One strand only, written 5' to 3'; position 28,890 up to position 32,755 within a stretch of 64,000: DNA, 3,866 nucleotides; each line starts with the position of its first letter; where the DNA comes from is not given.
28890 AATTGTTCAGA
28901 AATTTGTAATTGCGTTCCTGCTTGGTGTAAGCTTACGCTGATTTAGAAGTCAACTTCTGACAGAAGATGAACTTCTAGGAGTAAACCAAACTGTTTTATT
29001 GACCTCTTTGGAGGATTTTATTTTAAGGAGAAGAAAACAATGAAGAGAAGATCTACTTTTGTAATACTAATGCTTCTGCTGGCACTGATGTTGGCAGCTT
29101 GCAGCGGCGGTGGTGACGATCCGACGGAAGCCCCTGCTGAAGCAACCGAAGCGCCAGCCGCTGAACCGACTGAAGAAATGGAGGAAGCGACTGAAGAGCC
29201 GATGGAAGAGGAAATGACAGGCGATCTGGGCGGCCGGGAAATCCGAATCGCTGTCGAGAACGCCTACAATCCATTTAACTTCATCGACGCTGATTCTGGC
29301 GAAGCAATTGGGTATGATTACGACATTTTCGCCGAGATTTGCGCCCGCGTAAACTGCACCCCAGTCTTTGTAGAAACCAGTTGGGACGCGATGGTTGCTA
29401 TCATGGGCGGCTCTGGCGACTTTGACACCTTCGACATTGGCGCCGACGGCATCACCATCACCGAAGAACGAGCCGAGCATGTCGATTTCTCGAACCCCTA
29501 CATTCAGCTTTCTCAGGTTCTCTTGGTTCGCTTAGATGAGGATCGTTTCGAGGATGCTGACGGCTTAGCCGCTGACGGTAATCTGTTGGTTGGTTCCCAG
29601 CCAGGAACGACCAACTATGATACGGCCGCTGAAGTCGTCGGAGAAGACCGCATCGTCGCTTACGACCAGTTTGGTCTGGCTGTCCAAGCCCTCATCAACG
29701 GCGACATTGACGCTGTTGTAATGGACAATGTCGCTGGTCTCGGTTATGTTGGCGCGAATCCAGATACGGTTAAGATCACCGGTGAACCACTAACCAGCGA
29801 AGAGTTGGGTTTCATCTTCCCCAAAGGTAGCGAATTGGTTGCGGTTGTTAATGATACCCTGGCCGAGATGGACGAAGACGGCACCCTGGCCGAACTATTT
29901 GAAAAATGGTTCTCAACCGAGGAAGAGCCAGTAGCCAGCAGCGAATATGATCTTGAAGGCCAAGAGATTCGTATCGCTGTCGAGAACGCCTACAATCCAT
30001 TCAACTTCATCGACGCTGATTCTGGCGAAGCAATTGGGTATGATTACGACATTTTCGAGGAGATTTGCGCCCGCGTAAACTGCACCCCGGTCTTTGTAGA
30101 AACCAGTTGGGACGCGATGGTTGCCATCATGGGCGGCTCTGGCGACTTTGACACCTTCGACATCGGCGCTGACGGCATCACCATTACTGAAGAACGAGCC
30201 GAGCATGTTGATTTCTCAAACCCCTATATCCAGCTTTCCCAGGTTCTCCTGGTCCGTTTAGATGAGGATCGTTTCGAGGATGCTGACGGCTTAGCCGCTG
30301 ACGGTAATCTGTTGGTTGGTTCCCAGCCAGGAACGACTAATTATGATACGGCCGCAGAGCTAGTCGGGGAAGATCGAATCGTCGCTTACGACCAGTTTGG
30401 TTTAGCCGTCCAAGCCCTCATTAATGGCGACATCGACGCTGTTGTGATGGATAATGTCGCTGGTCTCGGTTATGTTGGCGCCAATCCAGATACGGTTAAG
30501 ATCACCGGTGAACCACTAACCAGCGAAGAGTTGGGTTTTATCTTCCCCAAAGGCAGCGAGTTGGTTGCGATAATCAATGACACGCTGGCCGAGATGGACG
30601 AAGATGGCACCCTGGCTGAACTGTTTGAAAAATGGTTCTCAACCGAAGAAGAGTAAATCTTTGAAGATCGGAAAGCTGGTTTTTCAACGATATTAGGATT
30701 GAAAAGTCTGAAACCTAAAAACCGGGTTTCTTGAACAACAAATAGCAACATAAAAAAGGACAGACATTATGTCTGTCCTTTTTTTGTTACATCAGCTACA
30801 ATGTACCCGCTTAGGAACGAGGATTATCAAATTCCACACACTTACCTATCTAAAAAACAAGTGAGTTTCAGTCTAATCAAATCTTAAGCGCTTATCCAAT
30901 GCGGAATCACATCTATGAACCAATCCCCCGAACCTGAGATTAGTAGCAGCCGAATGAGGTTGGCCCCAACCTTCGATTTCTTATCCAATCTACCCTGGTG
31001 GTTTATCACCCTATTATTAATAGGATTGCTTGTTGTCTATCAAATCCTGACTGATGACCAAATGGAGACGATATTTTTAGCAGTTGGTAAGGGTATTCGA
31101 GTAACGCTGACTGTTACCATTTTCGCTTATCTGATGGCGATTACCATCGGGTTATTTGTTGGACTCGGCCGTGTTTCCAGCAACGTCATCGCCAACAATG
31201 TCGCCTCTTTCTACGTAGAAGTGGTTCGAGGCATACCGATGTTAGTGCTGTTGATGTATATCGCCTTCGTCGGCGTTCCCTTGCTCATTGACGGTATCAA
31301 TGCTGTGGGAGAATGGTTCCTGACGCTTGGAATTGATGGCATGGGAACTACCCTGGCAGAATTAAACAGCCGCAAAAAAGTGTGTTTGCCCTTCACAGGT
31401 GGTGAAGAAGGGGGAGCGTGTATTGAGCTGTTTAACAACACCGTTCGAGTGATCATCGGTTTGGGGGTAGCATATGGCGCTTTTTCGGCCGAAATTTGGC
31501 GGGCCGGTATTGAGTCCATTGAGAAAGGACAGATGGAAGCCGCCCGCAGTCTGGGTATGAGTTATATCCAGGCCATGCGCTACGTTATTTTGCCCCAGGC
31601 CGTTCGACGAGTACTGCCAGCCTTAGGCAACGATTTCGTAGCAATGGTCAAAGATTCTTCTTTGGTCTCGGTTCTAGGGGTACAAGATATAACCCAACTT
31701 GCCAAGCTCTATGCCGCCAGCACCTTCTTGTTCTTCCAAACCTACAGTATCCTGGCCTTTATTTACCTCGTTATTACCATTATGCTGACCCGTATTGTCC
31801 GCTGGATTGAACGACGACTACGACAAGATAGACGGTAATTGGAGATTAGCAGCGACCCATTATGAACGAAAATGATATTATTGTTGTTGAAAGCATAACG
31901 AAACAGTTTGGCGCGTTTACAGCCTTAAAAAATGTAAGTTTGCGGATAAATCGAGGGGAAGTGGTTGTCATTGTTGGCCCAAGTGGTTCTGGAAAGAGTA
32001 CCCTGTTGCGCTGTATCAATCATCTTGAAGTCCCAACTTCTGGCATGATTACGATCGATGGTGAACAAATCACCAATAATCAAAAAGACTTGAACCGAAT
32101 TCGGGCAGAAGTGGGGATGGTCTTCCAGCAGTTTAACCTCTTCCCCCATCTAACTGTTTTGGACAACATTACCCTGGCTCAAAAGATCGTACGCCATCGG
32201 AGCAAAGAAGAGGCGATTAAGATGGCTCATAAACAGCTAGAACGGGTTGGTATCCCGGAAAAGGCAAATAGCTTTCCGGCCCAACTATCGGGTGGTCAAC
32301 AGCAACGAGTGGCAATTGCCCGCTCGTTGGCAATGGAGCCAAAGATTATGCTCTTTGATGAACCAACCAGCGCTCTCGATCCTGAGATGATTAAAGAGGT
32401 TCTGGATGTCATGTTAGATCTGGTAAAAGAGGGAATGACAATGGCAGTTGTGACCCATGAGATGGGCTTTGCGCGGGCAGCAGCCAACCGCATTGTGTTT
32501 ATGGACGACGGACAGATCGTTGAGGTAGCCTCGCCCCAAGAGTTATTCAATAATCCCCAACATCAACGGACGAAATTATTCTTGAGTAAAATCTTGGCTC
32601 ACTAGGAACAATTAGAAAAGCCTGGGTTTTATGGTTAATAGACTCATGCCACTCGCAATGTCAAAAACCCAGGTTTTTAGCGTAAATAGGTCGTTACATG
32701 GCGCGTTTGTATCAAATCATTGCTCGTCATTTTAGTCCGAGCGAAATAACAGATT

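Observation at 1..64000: Hyper-abundant palindrome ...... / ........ across the whole window (HIP-like element)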

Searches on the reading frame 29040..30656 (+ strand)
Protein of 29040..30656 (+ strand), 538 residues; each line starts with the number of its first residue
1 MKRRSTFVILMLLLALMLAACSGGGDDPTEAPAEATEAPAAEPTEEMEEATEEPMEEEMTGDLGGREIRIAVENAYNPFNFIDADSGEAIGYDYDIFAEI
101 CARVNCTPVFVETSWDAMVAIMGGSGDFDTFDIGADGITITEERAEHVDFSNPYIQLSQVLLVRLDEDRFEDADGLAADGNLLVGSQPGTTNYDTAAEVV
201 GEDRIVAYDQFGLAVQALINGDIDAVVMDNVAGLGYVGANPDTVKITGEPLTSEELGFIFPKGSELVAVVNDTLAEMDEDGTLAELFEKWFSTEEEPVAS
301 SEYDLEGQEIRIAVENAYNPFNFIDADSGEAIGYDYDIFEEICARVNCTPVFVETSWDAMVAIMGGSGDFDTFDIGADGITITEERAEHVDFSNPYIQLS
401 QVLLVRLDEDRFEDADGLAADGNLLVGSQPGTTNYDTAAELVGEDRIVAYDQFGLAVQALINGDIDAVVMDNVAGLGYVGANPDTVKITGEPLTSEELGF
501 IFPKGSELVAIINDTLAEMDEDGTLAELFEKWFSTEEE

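Call 6: search_protein_families(library=ncbifam, proteins=[window:29040-30656:+])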
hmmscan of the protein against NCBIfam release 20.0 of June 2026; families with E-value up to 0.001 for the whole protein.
window:29040-30656:+ (538 aa): 13 families
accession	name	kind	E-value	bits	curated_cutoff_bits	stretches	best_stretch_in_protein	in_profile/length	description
TIGR01096.1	3A0103s03R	subfamily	5.7e-68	229.1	256.35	2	299-533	15-250/250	lysine/arginine/ornithine ABC transporter substrate-binding protein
NF008426.0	PRK11260.1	equivalog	3.3e-65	220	312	2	308-535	41-262/266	cystine ABC transporter substrate-binding protein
NF007029.0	PRK09495.1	equivalog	2.6e-55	187.9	303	2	66-294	25-246/248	glutamine ABC transporter substrate-binding protein GlnH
NF041764.1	ArtI_Ecoli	equivalog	2.1e-48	164.8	522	2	307-534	20-242/243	arginine ABC transporter substrate-binding protein ArtI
NF011583.0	PRK15007.1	subfamily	1.3e-44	152.4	358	2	308-534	21-242/243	arginine ABC transporter substrate-binding protein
NF041765.1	ArtJ_Ecoli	equivalog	2.7e-43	148.3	510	2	308-534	21-242/243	arginine ABC transporter substrate-binding protein ArtJ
NF011965.0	PRK15437.1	equivalog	2.6e-29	102.6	459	2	306-534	24-254/260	histidine ABC transporter substrate-binding protein HisJ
NF052427.1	StpK7MSMEG_1200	equivalog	1.3e-26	93.3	900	2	12-290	309-584/601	serine/threonine protein kinase StpK7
NF011586.0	PRK15010.1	equivalog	4.9e-24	85.3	440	2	299-533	17-253/260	lysine/arginine/ornithine ABC transporter substrate-binding protein ArgT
NF008112.0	PRK10859.1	equivalog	1.1e-19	70.2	354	2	308-535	41-267/483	membrane-bound lytic murein transglycosylase MltF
TIGR02995.1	ectoine_ehuB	equivalog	3.7e-19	69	190.9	2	68-290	35-259/275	ectoine/hydroxyectoine ABC transporter substrate-binding protein EhuB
NF008063.0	PRK10797.1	subfamily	3.7e-15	55.9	375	2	130-294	106-273/302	glutamate/aspartate ABC transporter substrate-binding protein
NF008885.0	PRK11917.1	equivalog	1.7e-13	50.7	373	2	72-290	44-257/259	bifunctional adhesin/ABC transporter aspartate/glutamate-binding protein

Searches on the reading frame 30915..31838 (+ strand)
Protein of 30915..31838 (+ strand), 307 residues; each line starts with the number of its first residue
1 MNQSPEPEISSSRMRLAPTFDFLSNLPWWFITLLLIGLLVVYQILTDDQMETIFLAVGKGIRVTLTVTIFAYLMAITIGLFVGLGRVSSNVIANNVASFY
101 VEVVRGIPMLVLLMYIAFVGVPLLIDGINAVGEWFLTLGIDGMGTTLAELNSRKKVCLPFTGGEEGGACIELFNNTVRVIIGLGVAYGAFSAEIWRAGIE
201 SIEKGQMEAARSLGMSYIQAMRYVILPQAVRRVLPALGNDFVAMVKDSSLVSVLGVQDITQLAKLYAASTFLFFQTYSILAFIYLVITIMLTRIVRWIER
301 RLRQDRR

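Call 66: search_protein_families(library=pfam, proteins=[window:30915-31838:+], max_evalue=0.0001)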
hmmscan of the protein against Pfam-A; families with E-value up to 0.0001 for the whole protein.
window:30915-31838:+ (307 aa): 1 family
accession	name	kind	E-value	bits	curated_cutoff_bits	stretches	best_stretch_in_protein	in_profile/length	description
PF00528.27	BPD_transp_1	-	6.1e-26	91.7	26.4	1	75-304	1-184/184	Binding-protein-dependent transport system inner membrane component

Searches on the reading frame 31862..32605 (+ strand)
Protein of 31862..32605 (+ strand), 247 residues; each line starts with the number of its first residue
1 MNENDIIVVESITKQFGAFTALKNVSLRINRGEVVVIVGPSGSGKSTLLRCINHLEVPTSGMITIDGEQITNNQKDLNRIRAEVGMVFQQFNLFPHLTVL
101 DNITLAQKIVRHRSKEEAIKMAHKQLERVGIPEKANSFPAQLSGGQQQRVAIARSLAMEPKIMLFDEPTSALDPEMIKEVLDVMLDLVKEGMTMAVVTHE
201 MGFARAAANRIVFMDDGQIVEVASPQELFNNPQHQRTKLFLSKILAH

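Call 66: search_protein_families(library=pfam, proteins=[window:31862-32605:+], max_evalue=0.0001)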
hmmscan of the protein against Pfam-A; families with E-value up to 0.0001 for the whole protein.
window:31862-32605:+ (247 aa): 8 families
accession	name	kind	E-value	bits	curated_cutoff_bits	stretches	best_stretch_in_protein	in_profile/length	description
PF00005.33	ABC_tran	-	1.9e-42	145.5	25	1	22-170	1-137/137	ABC transporter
PF13304.12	AAA_21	-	3.8e-11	44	27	0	34-55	1-22/304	AAA domain, putative AbiEii toxin, Type IV TA system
PF02463.25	SMC_N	-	1.2e-10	41.6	40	1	25-210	18-208/220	RecF/RecN/SMC N terminal domain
PF09818.15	ABC_ATPase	-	4.1e-09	36.3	23.2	1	27-102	75-146/283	P-loop domain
PF13191.12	AAA_16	-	7.2e-07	30.3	32.6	1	26-182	18-118/167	AAA ATPase domain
PF13555.12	AAA_29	-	8.8e-06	25.8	27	1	25-59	15-49/61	P-loop containing region of AAA domain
PF13175.12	AAA_15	-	9.8e-06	25.8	32.1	0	20-110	12-92/374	AAA ATPase domain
PF13476.12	AAA_23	-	3.5e-05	25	27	1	16-53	7-40/201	AAA domain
